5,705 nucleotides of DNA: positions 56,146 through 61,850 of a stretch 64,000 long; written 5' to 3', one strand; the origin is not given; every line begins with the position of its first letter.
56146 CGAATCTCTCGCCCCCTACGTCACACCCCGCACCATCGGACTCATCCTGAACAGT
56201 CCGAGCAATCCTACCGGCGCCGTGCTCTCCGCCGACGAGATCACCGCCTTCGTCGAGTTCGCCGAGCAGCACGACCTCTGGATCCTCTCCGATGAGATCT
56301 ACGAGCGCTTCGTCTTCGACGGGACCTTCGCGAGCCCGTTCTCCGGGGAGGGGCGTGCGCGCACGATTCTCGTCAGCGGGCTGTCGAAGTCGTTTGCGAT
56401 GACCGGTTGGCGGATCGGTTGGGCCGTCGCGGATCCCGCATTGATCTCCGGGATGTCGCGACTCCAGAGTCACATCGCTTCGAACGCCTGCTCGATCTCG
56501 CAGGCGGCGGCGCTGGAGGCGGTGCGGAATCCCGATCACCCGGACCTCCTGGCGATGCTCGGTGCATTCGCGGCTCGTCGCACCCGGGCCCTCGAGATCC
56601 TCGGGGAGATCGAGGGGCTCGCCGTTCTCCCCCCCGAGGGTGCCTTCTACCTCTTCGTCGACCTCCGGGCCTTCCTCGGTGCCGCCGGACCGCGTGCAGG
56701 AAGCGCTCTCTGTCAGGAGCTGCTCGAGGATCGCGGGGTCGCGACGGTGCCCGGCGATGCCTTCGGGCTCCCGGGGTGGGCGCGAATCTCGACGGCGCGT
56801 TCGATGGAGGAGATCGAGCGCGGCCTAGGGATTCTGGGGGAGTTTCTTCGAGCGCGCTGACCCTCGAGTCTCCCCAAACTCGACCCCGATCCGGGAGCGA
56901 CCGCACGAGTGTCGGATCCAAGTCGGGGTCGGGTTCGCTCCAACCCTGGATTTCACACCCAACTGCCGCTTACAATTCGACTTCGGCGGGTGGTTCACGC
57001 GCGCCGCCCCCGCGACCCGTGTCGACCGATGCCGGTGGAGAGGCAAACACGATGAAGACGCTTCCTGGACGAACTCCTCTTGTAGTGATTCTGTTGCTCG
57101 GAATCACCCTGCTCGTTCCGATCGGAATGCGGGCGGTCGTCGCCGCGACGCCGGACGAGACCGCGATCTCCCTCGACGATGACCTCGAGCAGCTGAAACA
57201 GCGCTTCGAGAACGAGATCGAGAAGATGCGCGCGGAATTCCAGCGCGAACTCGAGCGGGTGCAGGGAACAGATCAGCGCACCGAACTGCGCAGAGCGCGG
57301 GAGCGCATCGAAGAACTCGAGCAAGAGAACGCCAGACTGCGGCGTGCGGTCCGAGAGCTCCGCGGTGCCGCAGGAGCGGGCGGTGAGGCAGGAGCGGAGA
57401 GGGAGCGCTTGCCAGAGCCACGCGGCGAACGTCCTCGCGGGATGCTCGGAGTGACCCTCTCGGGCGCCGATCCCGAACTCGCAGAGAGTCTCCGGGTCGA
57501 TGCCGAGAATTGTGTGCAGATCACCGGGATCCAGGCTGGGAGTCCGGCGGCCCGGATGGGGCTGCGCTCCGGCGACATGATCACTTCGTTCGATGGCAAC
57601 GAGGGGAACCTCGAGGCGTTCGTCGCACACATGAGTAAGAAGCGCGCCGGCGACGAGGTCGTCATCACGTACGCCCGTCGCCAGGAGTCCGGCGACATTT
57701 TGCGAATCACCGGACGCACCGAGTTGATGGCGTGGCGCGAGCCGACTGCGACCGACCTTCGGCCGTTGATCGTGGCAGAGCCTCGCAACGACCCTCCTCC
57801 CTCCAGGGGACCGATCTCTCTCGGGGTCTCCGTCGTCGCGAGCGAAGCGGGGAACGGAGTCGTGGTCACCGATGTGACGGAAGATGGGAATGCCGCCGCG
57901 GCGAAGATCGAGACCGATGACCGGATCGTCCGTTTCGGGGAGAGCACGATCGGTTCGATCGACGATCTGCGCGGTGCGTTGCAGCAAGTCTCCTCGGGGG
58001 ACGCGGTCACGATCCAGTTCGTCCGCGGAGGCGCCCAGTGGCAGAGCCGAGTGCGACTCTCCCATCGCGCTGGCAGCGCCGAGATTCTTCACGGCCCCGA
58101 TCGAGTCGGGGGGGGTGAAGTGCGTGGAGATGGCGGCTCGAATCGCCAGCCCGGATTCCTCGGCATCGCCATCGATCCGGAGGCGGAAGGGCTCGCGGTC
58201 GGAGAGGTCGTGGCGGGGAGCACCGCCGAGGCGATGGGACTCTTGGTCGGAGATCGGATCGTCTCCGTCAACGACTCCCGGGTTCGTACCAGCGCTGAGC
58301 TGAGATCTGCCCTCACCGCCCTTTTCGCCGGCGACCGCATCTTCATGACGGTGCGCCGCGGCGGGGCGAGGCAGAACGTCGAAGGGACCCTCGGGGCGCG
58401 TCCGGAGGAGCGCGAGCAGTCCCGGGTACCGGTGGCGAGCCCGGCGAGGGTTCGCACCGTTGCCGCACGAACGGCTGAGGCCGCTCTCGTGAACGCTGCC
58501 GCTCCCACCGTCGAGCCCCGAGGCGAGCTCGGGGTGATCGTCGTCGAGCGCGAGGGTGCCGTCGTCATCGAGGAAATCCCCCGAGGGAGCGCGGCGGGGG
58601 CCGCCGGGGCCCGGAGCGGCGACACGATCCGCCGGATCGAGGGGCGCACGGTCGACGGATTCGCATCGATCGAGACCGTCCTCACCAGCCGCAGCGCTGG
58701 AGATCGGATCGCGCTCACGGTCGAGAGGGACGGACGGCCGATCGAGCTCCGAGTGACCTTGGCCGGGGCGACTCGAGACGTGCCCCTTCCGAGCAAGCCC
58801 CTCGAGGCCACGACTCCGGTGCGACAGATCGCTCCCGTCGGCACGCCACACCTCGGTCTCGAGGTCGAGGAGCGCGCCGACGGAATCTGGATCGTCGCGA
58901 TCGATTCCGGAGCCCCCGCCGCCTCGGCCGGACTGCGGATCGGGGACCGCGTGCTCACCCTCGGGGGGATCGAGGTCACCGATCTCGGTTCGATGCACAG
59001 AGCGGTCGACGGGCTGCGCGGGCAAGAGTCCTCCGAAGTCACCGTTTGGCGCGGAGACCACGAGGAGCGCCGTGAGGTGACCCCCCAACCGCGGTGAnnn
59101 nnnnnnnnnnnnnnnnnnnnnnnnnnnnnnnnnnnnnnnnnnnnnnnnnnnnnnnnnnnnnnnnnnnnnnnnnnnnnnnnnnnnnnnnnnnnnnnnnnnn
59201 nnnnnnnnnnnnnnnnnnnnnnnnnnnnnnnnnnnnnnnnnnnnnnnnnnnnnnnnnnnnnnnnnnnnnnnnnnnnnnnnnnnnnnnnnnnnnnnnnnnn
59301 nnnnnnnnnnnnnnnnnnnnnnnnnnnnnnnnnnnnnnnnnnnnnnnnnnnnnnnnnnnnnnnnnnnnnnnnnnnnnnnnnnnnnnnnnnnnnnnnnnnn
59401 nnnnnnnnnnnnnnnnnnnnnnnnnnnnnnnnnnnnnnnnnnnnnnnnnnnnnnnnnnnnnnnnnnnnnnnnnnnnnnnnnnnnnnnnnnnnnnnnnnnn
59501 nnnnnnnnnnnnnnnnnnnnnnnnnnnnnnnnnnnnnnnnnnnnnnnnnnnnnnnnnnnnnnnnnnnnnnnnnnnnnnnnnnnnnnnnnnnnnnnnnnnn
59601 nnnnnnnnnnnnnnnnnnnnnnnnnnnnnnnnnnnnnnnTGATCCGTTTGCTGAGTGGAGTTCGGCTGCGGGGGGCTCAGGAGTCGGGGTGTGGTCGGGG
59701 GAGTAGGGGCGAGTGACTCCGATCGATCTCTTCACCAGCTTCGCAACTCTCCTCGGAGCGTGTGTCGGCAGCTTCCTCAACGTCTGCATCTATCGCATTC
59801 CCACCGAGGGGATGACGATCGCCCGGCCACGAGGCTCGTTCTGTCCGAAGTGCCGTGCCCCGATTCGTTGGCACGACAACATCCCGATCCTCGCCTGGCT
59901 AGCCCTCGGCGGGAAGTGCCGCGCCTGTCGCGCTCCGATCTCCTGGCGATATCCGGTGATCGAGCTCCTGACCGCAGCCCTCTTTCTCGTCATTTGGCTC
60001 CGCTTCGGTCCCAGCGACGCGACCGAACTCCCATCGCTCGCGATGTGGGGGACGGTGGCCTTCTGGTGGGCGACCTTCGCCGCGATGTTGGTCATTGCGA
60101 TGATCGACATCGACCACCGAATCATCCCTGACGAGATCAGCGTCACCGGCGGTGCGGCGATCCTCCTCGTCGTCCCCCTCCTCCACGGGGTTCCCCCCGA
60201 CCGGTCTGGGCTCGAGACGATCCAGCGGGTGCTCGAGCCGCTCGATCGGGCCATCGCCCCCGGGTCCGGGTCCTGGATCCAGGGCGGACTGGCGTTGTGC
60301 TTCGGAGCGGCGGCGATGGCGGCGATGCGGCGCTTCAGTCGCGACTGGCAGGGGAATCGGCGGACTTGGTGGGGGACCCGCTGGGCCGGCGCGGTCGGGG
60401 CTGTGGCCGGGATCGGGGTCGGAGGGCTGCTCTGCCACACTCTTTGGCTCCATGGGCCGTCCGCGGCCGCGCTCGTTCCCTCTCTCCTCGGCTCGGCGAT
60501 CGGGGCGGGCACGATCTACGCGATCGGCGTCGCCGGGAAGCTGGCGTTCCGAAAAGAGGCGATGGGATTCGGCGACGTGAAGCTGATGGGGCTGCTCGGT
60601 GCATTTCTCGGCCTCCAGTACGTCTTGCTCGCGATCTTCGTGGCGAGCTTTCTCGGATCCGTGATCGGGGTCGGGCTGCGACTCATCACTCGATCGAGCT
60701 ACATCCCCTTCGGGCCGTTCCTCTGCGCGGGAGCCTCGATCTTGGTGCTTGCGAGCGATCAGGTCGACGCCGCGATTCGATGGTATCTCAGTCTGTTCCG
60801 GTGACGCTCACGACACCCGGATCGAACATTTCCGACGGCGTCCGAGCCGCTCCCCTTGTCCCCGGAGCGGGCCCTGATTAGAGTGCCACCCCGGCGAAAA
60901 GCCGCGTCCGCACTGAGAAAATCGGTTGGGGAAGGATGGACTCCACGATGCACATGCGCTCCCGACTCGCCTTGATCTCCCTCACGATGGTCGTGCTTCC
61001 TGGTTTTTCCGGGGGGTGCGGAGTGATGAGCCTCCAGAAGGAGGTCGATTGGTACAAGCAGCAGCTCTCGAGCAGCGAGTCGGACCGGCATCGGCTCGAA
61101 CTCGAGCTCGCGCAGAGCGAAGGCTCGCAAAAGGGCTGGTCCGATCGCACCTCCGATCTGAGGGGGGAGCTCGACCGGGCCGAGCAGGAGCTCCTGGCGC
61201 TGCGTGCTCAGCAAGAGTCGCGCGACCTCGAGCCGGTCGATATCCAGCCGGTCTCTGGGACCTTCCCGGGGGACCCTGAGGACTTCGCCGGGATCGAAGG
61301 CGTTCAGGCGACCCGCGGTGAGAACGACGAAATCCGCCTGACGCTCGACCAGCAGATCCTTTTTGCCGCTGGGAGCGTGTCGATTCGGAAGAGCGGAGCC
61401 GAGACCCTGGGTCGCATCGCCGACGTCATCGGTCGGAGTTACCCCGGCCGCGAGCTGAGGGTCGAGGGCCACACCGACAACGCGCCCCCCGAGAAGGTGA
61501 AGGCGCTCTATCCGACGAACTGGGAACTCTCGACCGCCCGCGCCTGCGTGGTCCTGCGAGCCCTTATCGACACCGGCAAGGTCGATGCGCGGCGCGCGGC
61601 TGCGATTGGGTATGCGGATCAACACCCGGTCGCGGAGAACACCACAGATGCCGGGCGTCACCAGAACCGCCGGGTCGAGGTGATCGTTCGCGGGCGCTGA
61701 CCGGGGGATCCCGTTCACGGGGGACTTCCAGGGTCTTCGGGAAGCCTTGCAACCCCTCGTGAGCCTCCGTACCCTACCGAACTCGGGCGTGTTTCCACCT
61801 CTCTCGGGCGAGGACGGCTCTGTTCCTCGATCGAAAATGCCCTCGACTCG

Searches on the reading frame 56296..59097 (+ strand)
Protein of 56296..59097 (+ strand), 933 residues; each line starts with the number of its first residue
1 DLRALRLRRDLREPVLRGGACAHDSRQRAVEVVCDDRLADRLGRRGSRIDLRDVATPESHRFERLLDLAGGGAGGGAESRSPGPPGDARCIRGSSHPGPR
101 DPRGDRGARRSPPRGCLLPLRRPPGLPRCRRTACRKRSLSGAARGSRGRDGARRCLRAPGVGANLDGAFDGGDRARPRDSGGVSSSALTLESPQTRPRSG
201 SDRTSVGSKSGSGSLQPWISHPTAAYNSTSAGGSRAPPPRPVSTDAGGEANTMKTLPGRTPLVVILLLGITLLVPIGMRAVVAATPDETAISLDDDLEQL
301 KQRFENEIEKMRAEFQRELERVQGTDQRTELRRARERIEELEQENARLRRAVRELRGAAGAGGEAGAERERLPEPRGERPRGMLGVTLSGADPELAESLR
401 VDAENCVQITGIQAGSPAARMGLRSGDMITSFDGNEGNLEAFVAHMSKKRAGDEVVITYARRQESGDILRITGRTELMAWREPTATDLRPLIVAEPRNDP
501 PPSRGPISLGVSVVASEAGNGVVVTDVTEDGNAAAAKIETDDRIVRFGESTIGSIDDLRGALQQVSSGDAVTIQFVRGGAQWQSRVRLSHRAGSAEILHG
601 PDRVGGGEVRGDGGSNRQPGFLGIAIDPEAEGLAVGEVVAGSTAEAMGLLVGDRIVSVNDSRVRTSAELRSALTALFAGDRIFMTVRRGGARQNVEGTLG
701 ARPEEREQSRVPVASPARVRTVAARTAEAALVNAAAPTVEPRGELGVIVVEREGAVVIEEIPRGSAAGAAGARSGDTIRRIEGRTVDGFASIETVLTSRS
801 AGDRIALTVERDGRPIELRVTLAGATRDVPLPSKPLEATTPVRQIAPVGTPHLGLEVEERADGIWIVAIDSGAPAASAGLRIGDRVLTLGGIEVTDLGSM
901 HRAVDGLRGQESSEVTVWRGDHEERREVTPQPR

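Call 20: search_protein_families(library=pfam, proteins=[window:56296-59097:+], max_evalue=0.001)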
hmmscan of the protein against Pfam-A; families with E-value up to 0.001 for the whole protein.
window:56296-59097:+ (933 aa): 6 families
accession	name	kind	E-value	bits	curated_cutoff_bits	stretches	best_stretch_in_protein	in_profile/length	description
PF13180.12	PDZ_2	-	2.4e-64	214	27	5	620-696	1-77/80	PDZ domain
PF00595.29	PDZ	-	2.9e-34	117.7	23.2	5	618-673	8-67/81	PDZ domain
PF17820.7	PDZ_6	-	2.8e-33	113.9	27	4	866-916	2-49/54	PDZ domain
PF14685.13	PDZ_Tricorn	-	6.3e-11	42.5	25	0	772-813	40-80/88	Tricorn protease PDZ domain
PF11874.13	DUF3394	-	9e-07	29.2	28.2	0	622-676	112-166/181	Domain of unknown function (DUF3394)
PF03938.19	OmpH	-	0.00038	21.1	32.4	1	292-354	19-84/141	Outer membrane protein (OmpH-like)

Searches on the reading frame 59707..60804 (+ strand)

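Call 20: search_protein_families(library=pfam, proteins=[window:59707-60804:+], max_evalue=0.001)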
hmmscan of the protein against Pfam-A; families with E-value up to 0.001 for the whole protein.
window:59707-60804:+ (365 aa): 2 families
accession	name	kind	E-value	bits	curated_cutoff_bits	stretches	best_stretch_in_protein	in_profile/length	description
PF06750.18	A24_N_bact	-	8.9e-33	112.7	23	1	15-100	1-84/84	Bacterial Peptidase A24 N-terminal domain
PF01478.23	Peptidase_A24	-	1e-12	48.8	26.5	1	249-322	38-104/104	Type IV leader peptidase family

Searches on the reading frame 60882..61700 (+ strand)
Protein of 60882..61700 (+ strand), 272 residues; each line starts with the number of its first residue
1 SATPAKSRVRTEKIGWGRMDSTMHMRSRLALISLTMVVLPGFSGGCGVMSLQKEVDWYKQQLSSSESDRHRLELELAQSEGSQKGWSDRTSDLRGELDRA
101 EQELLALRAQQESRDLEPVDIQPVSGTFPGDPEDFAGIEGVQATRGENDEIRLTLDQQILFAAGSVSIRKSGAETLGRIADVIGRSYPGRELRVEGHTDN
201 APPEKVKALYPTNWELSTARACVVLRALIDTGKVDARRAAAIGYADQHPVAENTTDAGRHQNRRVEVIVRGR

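Call 20: search_protein_families(library=pfam, proteins=[window:60882-61700:+], max_evalue=0.001)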
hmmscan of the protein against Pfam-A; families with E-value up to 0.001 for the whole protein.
window:60882-61700:+ (272 aa): 1 family
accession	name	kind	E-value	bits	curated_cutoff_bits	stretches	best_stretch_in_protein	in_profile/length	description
PF00691.25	OmpA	-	1.3e-16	61.1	27.2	1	160-263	1-98/98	OmpA family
